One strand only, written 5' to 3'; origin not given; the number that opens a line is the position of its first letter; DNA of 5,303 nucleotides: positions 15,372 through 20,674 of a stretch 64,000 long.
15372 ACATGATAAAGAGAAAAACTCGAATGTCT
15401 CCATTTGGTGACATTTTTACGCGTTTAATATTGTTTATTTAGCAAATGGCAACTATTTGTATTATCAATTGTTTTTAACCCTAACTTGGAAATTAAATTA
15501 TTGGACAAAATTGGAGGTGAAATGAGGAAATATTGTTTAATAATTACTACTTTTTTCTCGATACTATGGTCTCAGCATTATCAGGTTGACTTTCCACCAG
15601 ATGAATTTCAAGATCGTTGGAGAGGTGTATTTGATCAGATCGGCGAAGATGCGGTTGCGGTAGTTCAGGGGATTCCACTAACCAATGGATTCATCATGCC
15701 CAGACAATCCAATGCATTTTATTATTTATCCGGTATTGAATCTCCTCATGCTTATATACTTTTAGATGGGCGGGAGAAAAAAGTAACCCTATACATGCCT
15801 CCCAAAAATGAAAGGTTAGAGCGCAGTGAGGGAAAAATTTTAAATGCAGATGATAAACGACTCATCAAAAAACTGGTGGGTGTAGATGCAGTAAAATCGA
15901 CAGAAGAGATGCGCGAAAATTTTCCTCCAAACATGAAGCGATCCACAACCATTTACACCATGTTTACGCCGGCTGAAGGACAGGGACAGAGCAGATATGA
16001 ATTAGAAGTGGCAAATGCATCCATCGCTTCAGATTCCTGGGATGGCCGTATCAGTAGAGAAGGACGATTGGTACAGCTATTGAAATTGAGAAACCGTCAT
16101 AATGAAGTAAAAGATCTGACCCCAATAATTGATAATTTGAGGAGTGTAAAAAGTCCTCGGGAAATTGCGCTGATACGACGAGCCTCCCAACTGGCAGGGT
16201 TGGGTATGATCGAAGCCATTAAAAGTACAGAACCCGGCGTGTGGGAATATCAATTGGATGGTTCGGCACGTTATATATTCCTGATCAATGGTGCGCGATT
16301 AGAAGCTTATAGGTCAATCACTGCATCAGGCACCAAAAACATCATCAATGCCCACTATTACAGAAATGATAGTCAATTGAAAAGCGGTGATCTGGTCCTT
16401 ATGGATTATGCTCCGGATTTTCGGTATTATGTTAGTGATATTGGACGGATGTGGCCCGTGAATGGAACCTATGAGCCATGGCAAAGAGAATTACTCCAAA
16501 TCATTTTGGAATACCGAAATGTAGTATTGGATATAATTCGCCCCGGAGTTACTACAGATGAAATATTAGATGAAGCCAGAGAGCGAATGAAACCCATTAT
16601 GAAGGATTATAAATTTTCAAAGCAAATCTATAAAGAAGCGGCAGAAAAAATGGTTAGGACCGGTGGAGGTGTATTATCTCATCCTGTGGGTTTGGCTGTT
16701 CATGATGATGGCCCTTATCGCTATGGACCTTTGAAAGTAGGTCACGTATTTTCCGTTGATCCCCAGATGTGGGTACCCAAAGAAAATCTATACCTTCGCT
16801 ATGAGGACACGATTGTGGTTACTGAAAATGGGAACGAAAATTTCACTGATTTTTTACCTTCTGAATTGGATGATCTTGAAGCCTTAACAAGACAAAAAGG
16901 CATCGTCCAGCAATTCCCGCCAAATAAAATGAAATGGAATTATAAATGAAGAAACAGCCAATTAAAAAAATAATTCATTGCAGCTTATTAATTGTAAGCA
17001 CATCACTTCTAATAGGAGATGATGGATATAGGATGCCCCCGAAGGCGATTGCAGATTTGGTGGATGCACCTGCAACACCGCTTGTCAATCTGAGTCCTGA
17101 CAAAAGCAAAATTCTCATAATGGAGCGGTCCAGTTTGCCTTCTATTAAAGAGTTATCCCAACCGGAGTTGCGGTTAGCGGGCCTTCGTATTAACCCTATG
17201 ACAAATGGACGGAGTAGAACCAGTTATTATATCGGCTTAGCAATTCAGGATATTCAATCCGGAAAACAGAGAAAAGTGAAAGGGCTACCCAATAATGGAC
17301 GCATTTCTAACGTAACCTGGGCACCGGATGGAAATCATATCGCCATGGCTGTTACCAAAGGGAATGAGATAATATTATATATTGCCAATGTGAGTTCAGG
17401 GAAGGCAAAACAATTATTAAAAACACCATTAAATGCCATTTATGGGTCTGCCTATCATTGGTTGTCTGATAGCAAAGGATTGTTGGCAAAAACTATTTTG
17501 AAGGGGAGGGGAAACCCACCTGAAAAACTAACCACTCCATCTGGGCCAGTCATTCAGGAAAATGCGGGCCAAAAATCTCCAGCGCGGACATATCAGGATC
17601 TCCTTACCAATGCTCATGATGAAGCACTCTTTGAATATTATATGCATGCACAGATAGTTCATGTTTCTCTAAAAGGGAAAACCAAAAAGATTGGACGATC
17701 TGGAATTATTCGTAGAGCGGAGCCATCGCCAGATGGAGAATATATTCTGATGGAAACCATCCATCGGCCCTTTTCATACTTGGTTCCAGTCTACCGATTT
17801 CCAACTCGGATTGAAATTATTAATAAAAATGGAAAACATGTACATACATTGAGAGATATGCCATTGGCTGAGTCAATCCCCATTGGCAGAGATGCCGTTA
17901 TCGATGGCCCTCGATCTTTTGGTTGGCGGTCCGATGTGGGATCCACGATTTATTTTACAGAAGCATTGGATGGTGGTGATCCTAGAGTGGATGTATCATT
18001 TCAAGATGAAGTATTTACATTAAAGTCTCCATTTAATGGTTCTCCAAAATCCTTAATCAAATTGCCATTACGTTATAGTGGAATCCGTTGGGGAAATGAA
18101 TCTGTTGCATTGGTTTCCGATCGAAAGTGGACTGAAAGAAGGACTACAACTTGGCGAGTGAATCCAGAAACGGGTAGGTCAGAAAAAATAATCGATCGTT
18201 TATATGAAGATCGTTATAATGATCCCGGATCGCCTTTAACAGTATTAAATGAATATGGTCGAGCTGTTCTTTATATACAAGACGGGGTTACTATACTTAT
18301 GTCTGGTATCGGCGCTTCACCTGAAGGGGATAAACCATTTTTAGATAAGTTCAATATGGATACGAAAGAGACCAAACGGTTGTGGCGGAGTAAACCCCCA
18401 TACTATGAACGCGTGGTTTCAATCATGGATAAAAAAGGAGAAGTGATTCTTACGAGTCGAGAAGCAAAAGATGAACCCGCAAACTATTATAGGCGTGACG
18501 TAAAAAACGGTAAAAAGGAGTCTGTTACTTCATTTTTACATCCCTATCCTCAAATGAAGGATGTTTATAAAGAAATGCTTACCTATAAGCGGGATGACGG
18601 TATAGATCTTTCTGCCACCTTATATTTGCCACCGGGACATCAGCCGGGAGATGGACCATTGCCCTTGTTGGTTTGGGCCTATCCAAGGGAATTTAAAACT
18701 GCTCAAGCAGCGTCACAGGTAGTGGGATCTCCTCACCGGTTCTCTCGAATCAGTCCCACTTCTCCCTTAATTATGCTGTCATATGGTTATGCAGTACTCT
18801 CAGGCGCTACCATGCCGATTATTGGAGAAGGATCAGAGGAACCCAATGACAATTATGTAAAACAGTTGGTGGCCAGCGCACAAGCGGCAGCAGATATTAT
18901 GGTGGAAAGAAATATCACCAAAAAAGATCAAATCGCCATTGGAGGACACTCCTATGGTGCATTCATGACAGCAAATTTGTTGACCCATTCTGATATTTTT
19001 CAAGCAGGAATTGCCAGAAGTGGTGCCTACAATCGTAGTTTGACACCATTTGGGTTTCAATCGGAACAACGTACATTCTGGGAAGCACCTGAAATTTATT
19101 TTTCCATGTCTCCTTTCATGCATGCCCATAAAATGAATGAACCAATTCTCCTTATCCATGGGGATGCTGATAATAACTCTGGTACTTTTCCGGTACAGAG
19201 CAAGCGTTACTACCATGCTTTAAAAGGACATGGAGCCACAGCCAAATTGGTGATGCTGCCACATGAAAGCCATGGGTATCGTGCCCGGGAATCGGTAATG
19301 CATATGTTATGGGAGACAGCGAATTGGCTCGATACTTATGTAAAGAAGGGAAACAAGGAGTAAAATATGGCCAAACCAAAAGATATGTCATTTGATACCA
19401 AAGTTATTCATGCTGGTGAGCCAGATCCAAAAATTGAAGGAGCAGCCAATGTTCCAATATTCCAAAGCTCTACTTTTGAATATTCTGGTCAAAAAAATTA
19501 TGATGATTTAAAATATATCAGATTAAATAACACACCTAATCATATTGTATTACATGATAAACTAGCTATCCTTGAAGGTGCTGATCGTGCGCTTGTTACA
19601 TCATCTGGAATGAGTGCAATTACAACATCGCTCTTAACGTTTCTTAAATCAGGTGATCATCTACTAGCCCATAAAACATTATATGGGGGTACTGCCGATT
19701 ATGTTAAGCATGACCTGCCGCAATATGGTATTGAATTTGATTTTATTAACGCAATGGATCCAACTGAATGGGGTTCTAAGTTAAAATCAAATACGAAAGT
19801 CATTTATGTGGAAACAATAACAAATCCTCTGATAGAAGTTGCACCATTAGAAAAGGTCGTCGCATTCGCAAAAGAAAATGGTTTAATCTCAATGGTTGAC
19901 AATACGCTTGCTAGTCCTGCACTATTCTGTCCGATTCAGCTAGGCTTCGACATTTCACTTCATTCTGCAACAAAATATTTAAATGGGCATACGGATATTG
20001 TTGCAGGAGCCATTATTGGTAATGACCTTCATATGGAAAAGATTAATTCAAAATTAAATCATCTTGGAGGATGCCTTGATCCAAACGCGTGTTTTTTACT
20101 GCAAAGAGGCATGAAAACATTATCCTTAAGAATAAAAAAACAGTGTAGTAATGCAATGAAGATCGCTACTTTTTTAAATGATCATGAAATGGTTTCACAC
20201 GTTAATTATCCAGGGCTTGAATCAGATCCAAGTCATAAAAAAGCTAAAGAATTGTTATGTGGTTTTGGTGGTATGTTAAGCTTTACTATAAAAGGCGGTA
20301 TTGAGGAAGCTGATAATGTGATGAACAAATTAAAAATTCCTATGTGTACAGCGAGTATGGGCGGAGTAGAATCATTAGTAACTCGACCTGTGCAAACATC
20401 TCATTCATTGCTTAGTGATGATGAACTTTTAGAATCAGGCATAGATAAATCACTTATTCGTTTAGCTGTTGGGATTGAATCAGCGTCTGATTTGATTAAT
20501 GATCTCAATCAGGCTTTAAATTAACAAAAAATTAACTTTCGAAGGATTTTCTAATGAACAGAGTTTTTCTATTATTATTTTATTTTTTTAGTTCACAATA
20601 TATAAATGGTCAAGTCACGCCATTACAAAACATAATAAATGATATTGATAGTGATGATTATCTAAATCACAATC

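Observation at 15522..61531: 46-kb co-directional array of exported exopeptidases and amidases between two SusC-like transporters: candidate utilisation locus for D-amino-acid-containing or recalcitrant peptides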

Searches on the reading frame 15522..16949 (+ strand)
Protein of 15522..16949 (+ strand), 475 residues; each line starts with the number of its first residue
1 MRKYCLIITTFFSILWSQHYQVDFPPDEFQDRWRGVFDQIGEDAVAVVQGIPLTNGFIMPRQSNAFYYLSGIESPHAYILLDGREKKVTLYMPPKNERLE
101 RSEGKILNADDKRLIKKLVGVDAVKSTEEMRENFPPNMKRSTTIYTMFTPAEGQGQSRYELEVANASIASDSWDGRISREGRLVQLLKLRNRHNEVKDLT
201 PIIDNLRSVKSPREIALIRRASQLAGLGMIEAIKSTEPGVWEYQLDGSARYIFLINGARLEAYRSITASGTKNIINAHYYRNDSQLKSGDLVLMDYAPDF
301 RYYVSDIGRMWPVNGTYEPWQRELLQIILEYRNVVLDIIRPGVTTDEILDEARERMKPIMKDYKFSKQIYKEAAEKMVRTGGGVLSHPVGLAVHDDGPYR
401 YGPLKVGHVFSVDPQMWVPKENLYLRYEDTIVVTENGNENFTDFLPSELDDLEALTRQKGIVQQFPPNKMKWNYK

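Call 5: search_protein_families(library=pfam, proteins=[window:15522-16949:+], max_evalue=0.00001)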
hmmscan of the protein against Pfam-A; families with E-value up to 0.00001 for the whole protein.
window:15522-16949:+ (475 aa): 2 families
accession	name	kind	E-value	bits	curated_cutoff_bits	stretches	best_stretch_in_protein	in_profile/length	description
PF00557.29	Peptidase_M24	-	7e-37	127.7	23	1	217-435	2-208/208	Metallopeptidase family M24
PF05195.22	AMP_N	-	8.1e-13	48.6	24.6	1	60-145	36-121/121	Aminopeptidase P, N-terminal domain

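Call 20: search_protein_families(library=ncbifam, proteins=[window:15522-16949:+], max_evalue=1e-10)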
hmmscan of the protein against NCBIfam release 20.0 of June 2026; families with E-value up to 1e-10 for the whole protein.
window:15522-16949:+ (475 aa): 5 families
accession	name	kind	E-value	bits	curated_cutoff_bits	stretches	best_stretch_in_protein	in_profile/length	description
NF008131.0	PRK10879.1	equivalog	4.9e-48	164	465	1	28-457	5-433/438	Xaa-Pro aminopeptidase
NF040821.1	dipep_PepQ_Arch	equivalog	5.4e-30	104.6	630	1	184-442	97-339/346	Xaa-Pro dipeptidase PepQ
NF007310.0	PRK09795.1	equivalog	3.9e-18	65.4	393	1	201-440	119-347/361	aminopeptidase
NF010133.0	PRK13607.1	equivalog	1.6e-11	43.7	339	0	185-398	137-350/443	Xaa-Pro dipeptidase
NF038259.1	ectoine_DoeA_2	exception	4.4e-11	42.1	575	0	192-443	136-378/386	ectoine hydrolase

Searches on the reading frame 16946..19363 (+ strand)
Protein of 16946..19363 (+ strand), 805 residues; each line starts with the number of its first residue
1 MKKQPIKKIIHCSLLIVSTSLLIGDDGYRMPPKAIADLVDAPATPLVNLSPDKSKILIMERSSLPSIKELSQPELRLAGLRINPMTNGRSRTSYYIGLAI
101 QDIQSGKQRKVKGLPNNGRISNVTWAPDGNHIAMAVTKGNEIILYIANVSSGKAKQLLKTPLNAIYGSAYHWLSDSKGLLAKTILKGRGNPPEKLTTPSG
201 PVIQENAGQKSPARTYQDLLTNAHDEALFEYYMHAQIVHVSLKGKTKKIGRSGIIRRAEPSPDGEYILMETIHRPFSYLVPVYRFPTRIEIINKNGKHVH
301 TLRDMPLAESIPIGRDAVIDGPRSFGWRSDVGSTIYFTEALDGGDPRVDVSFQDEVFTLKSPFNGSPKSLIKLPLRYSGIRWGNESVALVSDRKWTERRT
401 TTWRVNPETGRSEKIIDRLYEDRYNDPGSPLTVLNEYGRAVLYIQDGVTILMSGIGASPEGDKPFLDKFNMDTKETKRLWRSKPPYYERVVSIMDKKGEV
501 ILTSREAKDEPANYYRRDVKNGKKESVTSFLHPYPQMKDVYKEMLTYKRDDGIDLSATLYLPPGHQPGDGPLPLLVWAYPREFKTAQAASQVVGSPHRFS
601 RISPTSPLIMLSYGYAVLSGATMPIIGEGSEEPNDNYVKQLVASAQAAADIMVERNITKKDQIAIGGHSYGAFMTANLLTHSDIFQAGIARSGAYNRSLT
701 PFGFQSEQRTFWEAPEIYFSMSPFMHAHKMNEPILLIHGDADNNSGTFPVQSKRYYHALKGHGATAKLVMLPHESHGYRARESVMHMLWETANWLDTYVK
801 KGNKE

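Call 5: search_protein_families(library=pfam, proteins=[window:16946-19363:+], max_evalue=0.00001)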
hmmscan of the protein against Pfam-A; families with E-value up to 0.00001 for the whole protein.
window:16946-19363:+ (805 aa): 1 family
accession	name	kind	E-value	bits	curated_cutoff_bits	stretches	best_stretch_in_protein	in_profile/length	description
PF00326.27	Peptidase_S9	-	1.5e-24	87.1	22.6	1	645-801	48-212/213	Prolyl oligopeptidase family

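Call 20: search_protein_families(library=ncbifam, proteins=[window:16946-19363:+], max_evalue=1e-10)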
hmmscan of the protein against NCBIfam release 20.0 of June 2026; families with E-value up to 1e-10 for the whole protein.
window:16946-19363:+ (805 aa): 2 families
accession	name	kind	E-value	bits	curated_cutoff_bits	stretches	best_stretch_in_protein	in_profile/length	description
NF033523.0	lasso_peptidase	equivalog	3.9e-16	58.9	400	0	638-776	471-614/638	Atxe2 family lasso peptide isopeptidase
NF053518.1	DipepPtdsDpp5Prph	equivalog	2e-12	46.4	900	0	498-800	351-655/655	dipeptidyl-peptidase Dpp5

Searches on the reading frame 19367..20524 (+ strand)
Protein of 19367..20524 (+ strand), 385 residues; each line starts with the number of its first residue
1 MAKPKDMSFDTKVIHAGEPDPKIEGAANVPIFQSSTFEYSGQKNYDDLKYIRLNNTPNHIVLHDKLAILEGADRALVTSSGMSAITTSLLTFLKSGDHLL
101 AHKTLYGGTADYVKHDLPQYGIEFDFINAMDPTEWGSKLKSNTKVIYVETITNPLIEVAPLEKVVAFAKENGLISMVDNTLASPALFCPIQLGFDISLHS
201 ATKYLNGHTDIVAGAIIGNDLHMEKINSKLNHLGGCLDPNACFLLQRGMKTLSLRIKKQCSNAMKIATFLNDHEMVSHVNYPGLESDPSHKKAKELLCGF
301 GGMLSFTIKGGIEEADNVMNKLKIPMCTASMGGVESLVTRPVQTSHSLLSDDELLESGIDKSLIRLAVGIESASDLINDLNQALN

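Call 5: search_protein_families(library=pfam, proteins=[window:19367-20524:+], max_evalue=0.00001)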
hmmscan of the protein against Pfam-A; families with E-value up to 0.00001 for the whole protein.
window:19367-20524:+ (385 aa): 2 families
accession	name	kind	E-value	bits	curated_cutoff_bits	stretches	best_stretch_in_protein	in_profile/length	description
PF01053.26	Cys_Met_Meta_PP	-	3.4e-126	421.3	27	1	10-385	1-381/381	Cys/Met metabolism PLP-dependent enzyme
PF00155.27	Aminotran_1_2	-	3.9e-06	26.7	19.7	1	68-179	53-186/361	Aminotransferase class I and II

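Call 20: search_protein_families(library=ncbifam, proteins=[window:19367-20524:+], max_evalue=1e-10)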
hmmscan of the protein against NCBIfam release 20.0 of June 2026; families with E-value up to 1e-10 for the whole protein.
window:19367-20524:+ (385 aa): 42 families (the best 25 are shown)
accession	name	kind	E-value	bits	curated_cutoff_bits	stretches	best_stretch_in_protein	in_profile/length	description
NF004876.0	PRK06234.1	subfamily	8.9e-104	347.7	666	1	5-385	5-396/400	methionine gamma-lyase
TIGR01328.1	met_gam_lyase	equivalog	3.7e-103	345.4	549.7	1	6-385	1-389/391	methionine gamma-lyase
TIGR01326.1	OAH_OAS_sulfhy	subfamily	5.3e-101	338.3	495.1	2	9-219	2-219/418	O-acetylhomoserine aminocarboxypropyltransferase/cysteine synthase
NF006097.0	PRK08249.1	equivalog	5.1e-99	331.4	600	1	5-385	7-394/402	cystathionine gamma-synthase family protein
NF005976.0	PRK08064.1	equivalog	2.1e-98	329.9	627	1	5-384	3-380/390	cystathionine beta-lyase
NF005871.0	PRK07811.1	equivalog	8.3e-98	327.5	513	1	4-385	8-387/389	cystathionine gamma-synthase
NF006347.0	PRK08574.1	equivalog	8.9e-98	327.5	477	1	25-385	18-383/385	cystathionine gamma-synthase family protein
NF005810.0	PRK07671.1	equivalog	6e-96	321.7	594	1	8-385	2-377/377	bifunctional cystathionine gamma-lyase/homocysteine desulfhydrase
NF005047.0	PRK06460.1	equivalog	2.9e-94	316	501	1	22-384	14-372/376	hypothetical protein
NF006003.0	PRK08133.1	equivalog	3.6e-94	315.7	522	1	4-384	7-394/396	O-succinylhomoserine sulfhydrylase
NF004821.0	PRK06176.1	equivalog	2.1e-92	309.9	642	1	7-384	1-376/380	cystathionine gamma-synthase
NF005695.0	PRK07503.1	equivalog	2.2e-92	309.8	666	1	5-385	6-395/403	methionine gamma-lyase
NF005263.0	PRK06767.1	equivalog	1.7e-90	303.8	617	1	5-385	2-384/392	methionine gamma-lyase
NF005026.0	PRK06434.1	equivalog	1.7e-90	303.6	634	1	8-385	8-383/385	cystathionine gamma-lyase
TIGR01325.1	O_suc_HS_sulf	equivalog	5.6e-89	298.4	510.05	1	43-384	41-380/380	O-succinylhomoserine sulfhydrylase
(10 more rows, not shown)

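Call 86: find_related_loci(query=window:19367-20524:+, collection=metagenome_contigs, flank=6000)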
Query window:19367-20524:+ (385 aa) in metagenome_contigs; peptide patterns used: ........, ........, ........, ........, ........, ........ (x = any residue, [..] = any of these).
54 stretches matched a pattern; 6 encode a relative of the query (tblastn E <= 1e-3); 6 distinct loci.
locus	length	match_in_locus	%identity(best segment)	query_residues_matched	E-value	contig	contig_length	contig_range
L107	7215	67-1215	97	3-385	0e+0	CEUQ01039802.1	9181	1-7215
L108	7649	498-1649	77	1-384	0e+0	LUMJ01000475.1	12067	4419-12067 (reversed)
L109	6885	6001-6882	77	1-294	9e-159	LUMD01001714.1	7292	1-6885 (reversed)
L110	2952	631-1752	54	11-384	7e-146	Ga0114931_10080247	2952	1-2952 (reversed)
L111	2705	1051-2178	38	7-384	2e-80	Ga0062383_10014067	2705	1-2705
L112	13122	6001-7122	37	11-384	5e-72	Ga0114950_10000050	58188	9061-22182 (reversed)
